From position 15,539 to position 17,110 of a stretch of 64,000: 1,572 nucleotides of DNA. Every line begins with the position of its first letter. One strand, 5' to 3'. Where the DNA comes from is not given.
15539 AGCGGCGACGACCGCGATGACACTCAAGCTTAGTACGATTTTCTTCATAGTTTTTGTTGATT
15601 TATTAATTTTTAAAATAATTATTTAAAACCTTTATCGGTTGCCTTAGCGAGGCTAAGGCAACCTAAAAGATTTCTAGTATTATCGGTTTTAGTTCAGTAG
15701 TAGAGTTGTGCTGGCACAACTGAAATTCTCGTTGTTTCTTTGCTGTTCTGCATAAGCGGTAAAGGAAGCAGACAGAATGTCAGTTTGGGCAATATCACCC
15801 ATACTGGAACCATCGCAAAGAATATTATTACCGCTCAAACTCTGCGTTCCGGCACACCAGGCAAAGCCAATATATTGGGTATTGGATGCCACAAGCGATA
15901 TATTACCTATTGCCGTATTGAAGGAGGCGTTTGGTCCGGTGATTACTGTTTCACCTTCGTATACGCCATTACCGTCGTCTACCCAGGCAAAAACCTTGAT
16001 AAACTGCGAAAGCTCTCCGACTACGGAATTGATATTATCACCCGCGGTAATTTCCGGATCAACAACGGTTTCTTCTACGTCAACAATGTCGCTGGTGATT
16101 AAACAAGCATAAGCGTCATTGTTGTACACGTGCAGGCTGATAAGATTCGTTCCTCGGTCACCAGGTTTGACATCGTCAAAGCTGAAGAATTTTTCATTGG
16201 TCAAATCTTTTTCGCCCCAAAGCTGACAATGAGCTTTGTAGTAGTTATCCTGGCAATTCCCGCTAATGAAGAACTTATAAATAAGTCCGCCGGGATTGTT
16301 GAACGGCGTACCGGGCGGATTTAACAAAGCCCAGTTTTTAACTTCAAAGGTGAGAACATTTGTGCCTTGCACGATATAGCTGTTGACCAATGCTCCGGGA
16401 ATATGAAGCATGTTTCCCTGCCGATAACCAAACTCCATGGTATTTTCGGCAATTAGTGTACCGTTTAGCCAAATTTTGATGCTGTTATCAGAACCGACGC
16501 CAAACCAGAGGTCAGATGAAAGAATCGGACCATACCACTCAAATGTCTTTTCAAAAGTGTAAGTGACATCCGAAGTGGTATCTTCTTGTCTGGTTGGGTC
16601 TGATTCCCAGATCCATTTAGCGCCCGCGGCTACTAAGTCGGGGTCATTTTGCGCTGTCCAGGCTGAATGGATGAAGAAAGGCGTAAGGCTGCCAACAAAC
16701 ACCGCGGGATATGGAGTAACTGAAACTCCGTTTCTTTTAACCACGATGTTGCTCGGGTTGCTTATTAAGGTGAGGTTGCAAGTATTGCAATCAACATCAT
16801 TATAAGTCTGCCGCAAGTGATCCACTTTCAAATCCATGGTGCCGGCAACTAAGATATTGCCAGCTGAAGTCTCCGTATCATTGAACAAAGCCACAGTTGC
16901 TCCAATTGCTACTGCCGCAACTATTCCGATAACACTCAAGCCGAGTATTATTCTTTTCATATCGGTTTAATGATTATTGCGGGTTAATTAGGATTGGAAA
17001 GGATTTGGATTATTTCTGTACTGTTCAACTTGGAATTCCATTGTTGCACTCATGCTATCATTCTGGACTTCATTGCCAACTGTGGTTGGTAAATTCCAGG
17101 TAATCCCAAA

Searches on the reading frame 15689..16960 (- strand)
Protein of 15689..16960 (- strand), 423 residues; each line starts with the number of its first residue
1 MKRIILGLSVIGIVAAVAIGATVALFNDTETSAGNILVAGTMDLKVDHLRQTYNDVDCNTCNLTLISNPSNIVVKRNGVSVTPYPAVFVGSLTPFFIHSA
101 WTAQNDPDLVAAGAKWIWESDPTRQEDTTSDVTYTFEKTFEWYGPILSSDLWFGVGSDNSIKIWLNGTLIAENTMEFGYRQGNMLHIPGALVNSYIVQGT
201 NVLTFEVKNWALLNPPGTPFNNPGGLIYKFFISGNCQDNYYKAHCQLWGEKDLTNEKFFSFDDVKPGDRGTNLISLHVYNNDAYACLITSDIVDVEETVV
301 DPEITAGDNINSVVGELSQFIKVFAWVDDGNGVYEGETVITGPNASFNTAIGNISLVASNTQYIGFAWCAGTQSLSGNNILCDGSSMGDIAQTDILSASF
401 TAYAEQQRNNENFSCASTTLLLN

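Call 5: search_protein_families(library=ncbifam, proteins=[window:15689-16960:-], max_evalue=0.1)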
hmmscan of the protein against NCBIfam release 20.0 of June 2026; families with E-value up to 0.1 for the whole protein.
window:15689-16960:- (423 aa): 1 family
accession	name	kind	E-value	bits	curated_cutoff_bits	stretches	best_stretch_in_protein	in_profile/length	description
TIGR04088.1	cognate_SipW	domain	5.6e-05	23.2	19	1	10-41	3-33/34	SipW-dependent-type signal peptide-containing protein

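Call 6: search_protein_families(library=pfam, proteins=[window:15689-16960:-], max_evalue=0.1)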
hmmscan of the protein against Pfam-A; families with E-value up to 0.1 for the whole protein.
window:15689-16960:- (423 aa): 1 family
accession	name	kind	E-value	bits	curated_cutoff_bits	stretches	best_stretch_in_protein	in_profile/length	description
PF12389.13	Peptidase_M73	-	0.01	16.1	22.5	1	10-48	10-49/196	Camelysin metallo-endopeptidase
